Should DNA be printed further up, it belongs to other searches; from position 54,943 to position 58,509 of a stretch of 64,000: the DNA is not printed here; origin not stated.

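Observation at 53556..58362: Orphan CbbQ/NorQ-type AAA+ ATPase, metallophosphoesterase and giant CbbO/NorD-like VWA protein cassette with no recognisable client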

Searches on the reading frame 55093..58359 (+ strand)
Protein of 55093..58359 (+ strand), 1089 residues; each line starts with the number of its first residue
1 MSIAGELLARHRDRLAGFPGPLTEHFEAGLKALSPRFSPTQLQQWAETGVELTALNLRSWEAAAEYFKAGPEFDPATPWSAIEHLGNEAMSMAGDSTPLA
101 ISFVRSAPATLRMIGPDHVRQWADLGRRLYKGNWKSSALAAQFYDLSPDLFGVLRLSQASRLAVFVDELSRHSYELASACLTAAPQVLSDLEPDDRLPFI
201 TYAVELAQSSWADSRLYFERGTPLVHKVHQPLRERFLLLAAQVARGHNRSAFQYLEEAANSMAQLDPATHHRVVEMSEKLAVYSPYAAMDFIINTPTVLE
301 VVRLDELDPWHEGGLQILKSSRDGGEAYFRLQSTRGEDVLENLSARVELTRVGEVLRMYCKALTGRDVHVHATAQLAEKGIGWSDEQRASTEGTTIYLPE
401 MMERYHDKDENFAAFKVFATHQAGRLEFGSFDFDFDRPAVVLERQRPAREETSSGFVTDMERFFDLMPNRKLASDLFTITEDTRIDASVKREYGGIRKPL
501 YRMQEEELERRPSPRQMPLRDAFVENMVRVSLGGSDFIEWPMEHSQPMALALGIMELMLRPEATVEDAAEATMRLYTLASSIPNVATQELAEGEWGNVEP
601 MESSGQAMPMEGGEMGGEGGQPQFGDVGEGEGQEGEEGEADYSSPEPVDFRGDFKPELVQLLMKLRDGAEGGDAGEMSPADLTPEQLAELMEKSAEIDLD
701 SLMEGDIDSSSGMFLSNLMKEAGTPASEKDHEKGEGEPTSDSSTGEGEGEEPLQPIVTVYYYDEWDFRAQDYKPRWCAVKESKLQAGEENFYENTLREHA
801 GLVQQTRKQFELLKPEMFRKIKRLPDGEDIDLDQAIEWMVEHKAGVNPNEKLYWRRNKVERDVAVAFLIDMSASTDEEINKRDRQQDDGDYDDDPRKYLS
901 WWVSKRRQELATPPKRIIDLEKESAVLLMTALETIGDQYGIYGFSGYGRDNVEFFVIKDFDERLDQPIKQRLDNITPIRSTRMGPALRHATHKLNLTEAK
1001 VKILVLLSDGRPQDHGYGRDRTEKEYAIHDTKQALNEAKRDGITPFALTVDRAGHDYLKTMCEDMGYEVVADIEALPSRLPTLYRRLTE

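Call 3: search_protein_families(library=pfam, proteins=[window:55093-58359:+], max_evalue=0.01)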
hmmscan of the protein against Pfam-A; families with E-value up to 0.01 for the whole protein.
window:55093-58359:+ (1089 aa): 2 families
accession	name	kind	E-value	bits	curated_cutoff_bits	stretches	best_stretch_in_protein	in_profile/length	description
PF00092.34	VWA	-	2.4e-08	34.8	23.8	1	932-1066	31-155/174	von Willebrand factor type A domain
PF13519.12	VWA_2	-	0.00039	21.4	27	0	919-1010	22-106/107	von Willebrand factor type A domain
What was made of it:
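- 57679..58362 (+): O residues 863-1089: VWA domain and C-terminal tail. MIDAS is D870-x-S872-x-S874...T981...D1009. A family-variable insert follows the DxSxS (residues ~876-915). The conserved C-terminal tail is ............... Pfam VWA (call 3).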

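Call 4: search_protein_families(library=ncbifam, proteins=[window:55093-58359:+], max_evalue=0.01)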
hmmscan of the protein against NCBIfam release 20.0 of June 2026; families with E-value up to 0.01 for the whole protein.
window:55093-58359:+ (1089 aa): 0 families

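Call 5: search_protein_families(library=padloc, proteins=[window:55093-58359:+], max_evalue=0.01)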
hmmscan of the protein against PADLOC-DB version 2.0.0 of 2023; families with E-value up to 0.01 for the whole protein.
window:55093-58359:+ (1089 aa): 0 families

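Call 7: search_solved_structures(query=window:55093-58359:+, max_evalue=1, show_alignments=2)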
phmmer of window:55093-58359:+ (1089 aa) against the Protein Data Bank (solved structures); distinct sequences matched with E-value up to 1: 6.
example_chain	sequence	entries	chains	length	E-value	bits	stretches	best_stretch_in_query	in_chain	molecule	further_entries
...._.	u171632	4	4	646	7e-35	123.5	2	911-1087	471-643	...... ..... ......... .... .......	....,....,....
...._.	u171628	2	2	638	2.4e-28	101.9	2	911-1087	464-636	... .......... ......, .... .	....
7b7p_A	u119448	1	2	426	0.33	12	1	901-1014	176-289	Type IV pilus biogenesis protein PilB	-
1c7v_A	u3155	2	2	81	0.53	11.3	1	404-471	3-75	CALCIUM VECTOR PROTEIN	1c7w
9vt3_A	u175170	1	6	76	0.62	11.1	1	18-66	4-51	Aca3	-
2ril_A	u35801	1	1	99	0.83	10.7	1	30-88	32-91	Antibiotic biosynthesis monooxygenase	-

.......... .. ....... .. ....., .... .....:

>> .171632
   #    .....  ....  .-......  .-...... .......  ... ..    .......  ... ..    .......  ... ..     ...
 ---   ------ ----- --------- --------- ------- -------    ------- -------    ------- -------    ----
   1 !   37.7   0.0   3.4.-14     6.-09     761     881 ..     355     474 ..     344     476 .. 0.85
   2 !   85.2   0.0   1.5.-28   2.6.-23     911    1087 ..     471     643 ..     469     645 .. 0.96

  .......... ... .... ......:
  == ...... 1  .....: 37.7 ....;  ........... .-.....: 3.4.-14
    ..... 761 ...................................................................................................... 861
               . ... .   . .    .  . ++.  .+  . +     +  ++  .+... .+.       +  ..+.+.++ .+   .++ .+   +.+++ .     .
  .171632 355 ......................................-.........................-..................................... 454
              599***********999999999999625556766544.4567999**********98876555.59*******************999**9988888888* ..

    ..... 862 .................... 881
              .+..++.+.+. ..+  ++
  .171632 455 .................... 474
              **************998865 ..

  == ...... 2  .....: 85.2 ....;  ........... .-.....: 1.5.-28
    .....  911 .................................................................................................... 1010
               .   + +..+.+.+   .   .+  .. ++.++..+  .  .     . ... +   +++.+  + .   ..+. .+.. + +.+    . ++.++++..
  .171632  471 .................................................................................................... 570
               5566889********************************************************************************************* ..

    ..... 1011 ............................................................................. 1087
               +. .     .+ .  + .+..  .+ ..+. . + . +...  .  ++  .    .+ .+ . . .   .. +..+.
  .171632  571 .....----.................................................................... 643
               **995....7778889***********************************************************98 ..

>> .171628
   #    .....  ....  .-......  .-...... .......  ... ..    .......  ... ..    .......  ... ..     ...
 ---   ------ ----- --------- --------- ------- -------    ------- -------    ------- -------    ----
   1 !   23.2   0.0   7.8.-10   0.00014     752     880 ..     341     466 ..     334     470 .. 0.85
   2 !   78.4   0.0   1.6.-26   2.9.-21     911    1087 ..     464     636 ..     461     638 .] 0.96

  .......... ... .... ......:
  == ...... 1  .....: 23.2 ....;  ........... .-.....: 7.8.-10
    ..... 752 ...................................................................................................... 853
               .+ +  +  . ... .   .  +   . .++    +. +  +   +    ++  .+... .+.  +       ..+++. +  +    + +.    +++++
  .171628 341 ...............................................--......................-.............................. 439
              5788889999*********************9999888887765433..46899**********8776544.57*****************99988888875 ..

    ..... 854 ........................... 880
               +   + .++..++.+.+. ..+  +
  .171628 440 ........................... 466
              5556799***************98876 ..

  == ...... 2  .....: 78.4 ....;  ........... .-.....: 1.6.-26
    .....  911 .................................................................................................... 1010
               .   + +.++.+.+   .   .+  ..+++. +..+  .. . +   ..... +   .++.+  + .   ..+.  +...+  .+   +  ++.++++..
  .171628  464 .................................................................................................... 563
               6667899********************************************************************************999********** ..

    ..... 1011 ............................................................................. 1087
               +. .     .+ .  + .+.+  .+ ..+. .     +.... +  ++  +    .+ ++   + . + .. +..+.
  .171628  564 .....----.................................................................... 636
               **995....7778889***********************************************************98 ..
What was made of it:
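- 57679..58362 (+): NorD alignment at 7e-35 running to the very C-terminus (call 7).
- On NorQ-NorD: Alignment to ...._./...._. reaching the last residues (call 7).
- O 752-1087 aligns to NorD, including the finger, MIDAS and the terminal tail (call 7). The finger, VWA and tail are NorD-like (call 7).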

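Call 8: find_homologous_proteins(query=window:55093-58359:+)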
Query window:55093-58359:+ (1089 aa): 627 proteins with E <= 0.001 among 8000 candidates; the best 120 are listed.
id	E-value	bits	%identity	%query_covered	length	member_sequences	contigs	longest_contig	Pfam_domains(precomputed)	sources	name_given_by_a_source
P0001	0.0e+0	2487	100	100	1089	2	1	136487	PF00092.35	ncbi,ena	-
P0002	0.0e+0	1965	78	100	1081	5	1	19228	PF00092.35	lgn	-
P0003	0.0e+0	1852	73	100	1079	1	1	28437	PF00092.35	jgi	jgi:hypothetical protein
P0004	0.0e+0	1851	74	100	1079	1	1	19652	PF00092.35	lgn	-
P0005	0.0e+0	1850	73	100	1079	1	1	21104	PF00092.35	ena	-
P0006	0.0e+0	1849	73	100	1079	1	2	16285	PF00092.35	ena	-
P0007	0.0e+0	1846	74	100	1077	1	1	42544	PF00092.35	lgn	-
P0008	0.0e+0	1845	73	100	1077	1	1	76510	PF00092.35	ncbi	-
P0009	0.0e+0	1845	74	100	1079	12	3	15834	PF00092.35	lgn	-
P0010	0.0e+0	1844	73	100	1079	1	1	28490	PF00092.35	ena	-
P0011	0.0e+0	1843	73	100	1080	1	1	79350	PF00092.35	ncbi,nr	ncbi:MAG: VWA domain-containing protein [Dehalococcoidia bacterium]|nr:VWA domain-containing protein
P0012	0.0e+0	1842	73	100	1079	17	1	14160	PF00092.35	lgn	-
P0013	0.0e+0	1842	73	100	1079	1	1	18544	PF00092.35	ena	-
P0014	0.0e+0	1840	73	100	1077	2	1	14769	PF00092.35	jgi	jgi:hypothetical protein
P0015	0.0e+0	1840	73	100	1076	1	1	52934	PF00092.35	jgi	-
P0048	0.0e+0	1817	73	100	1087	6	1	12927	PF00092.35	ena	-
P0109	0.0e+0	1482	62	100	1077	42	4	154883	PF00092.35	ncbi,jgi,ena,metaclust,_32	metaclust:\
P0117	0.0e+0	1331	57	100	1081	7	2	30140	PF00092.35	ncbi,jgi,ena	-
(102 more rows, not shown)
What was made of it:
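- Automated annotation calls many homologues 'NorD' (call 8).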

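Call 10: find_encoding_contigs(protein=P0109, flank=10000, max_places=4)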
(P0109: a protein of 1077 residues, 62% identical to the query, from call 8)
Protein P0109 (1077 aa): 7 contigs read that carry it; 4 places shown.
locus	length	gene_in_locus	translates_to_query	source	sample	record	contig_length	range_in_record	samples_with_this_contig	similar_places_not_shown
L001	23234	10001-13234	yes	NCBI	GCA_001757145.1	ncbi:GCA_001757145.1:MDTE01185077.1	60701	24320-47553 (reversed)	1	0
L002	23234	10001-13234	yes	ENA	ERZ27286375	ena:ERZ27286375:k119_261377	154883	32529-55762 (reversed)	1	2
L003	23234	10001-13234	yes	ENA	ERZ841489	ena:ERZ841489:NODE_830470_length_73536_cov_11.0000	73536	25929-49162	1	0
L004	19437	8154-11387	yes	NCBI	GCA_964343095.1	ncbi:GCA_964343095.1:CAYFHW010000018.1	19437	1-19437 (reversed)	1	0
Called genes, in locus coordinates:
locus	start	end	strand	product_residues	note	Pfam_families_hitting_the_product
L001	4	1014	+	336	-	PF00750:tRNA-synt_1d (weak), PF01921:tRNA-synt_1f (faint), PF05746:DALR_1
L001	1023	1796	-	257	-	-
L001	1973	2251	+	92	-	-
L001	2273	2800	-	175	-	PF00293:NUDIX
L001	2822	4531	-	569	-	-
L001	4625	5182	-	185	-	PF00561:Abhydrolase_1, PF00756:Esterase (weak), PF12146:Hydrolase_4 (weak), PF12697:Abhydrolase_6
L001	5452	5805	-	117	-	PF00581:Rhodanese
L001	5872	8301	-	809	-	PF04055:Radical_SAM, PF19288:CofH_C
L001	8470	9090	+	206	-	PF01121:CoaE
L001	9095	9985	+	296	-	PF07728:AAA_5, PF08406:CbbQ_C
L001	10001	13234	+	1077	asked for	PF00092:VWA (weak)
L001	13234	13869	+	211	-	PF00300:His_Phos_1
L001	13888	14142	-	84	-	PF02700:PurS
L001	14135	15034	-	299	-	PF01259:SAICAR_synt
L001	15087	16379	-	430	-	PF00206:Lyase_1, PF10397:ADSL_C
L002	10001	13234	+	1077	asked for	PF00092:VWA (weak)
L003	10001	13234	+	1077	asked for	PF00092:VWA (weak)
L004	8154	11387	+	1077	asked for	PF00092:VWA (weak)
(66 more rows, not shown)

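Call 11: find_encoding_contigs(protein=P0117, flank=10000, max_places=3)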
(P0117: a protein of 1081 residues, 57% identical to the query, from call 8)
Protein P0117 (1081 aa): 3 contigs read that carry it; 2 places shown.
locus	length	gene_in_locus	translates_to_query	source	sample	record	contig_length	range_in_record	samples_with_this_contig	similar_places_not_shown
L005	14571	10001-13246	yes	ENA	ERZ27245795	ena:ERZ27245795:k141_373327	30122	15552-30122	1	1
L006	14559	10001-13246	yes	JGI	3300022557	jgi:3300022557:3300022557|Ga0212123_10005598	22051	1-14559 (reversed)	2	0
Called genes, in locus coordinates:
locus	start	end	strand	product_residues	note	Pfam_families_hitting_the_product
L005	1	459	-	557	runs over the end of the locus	PF01642:MM_CoA_mutase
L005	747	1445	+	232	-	PF00106:adh_short, PF08659:KR (weak), PF13561:adh_short_C2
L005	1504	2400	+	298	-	PF00378:ECH_1, PF16113:ECH_2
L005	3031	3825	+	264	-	PF01012:ETF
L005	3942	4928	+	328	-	PF01012:ETF, PF00766:ETF_alpha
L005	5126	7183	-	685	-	PF00069:Pkinase, PF01636:APH (faint), PF03109:ABC1 (faint), PF07714:PK_Tyr_Ser-Thr, PF14531:Kinase-like (weak), PF08450:SGL (weak), PF24684:Vgb_lyase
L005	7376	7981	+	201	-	PF01121:CoaE, PF13671:AAA_33 (faint)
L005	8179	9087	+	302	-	PF07728:AAA_5, PF08406:CbbQ_C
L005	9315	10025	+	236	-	PF00149:Metallophos, PF12850:Metallophos_2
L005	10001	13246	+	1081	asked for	PF00092:VWA (faint)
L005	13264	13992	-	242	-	PF01209:Ubie_methyltran (weak), PF08003:Methyltransf_9, PF13489:Methyltransf_23, PF13649:Methyltransf_25, PF13847:Methyltransf_31, PF08241:Methyltransf_11, PF08242:Methyltransf_12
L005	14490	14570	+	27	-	?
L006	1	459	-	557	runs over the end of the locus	PF01642:MM_CoA_mutase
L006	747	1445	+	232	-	PF00106:adh_short, PF08659:KR (weak), PF13561:adh_short_C2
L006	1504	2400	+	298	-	PF00378:ECH_1, PF16113:ECH_2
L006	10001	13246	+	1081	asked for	PF00092:VWA (faint)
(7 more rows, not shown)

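Call 15: find_encoding_contigs(protein=P0001, flank=10000, max_places=2)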
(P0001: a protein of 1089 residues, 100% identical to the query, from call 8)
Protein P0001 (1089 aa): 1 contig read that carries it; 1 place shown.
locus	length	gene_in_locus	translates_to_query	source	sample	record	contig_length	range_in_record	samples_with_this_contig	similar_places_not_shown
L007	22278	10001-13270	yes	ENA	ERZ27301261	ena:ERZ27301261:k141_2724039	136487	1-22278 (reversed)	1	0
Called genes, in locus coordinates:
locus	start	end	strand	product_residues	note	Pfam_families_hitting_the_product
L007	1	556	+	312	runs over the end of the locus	PF00072:Response_reg, PF00990:GGDEF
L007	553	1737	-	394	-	PF01565:FAD_binding_4, PF04030:ALO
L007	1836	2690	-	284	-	PF00561:Abhydrolase_1, PF12146:Hydrolase_4, PF12697:Abhydrolase_6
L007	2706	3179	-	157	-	PF00581:Rhodanese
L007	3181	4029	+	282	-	PF13847:Methyltransf_31 (weak), PF08242:Methyltransf_12 (weak), PF13649:Methyltransf_25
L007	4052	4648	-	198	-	PF01814:Hemerythrin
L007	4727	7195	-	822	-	PF04055:Radical_SAM, PF19288:CofH_C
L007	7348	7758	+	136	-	PF01638:HxlR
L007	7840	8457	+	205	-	PF01121:CoaE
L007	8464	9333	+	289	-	PF07728:AAA_5, PF08406:CbbQ_C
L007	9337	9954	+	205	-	PF00149:Metallophos, PF12850:Metallophos_2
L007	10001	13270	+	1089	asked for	PF00092:VWA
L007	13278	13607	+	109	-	-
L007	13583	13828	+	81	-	-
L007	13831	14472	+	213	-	PF00300:His_Phos_1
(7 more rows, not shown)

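Call 27: search_protein_representatives(protein=window:55093-58359:+)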
Query: 1089 residues. Proteins with E-value up to 0.001 (for the whole library): 4269; up to 1e-10: 3125; up to 1e-30: 1446. The best 150 are listed.
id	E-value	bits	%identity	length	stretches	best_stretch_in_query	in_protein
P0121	0.0e+00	1055.0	50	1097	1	5-1087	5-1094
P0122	2.4e-280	949.5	44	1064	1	14-1088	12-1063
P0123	4.6e-279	945.3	45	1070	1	14-1088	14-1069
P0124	4.3e-277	938.7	55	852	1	163-1022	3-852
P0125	1.2e-268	910.8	44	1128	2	454-1089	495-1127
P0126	2.0e-263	893.5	43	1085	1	36-1088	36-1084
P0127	3.5e-257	872.8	41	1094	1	10-1088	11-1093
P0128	1.0e-249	848.1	42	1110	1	14-1088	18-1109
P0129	1.1e-243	828.2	46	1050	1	2-1087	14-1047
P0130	2.5e-243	827.0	43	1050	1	8-1088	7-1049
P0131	1.0e-241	821.6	41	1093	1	11-1088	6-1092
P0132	1.3e-240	818.0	43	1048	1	41-1088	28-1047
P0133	1.6e-228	778.0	40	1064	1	44-1088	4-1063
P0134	6.3e-228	776.0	45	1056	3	45-698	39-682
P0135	8.6e-226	768.9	37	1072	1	13-1088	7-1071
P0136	1.3e-225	768.3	39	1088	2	449-1088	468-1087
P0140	1.3e-208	712.0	36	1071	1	38-1087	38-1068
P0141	4.9e-208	710.1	41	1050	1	43-1087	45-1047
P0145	2.1e-204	698.1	41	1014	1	88-1087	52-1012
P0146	2.4e-198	678.0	49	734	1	348-1088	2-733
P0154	3.6e-192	657.6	56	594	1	460-1089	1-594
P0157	9.9e-186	636.2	36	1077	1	91-1087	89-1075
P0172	1.3e-166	572.9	33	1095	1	25-1088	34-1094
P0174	2.0e-165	569.0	45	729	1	345-1088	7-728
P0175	7.4e-161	553.9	42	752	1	357-1088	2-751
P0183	4.1e-141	488.5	43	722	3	914-1087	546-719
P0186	4.3e-138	478.5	45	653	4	912-1088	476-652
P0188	1.3e-135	470.3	41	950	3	915-1088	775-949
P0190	1.7e-133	463.3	38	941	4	915-1087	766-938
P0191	1.5e-132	460.2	30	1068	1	30-1088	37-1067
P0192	3.0e-132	459.2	39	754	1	344-1088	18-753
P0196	6.2e-126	438.3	32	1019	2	638-1088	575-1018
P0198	6.9e-126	438.1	56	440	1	632-1087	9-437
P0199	1.4e-125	437.1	36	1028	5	910-1088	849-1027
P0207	4.0e-121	422.3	32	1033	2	642-1085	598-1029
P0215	2.0e-115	403.4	34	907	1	278-1087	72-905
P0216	2.3e-114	399.9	44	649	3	914-1088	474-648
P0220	6.8e-113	395.1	33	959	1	238-1087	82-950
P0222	2.7e-112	393.1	32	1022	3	759-1086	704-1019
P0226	3.1e-111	389.6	33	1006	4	912-1088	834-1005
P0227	1.5e-110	387.3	33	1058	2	677-1087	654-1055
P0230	4.3e-110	385.8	36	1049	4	668-1087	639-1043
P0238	1.2e-107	377.8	44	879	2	754-1088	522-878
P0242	3.3e-106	373.0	43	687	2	757-1087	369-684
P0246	2.5e-105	370.0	32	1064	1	4-1087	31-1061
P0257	1.7e-102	360.6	41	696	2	758-1087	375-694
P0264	1.1e-101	357.9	35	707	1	348-1087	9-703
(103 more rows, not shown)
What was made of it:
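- The family is large (call 27).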
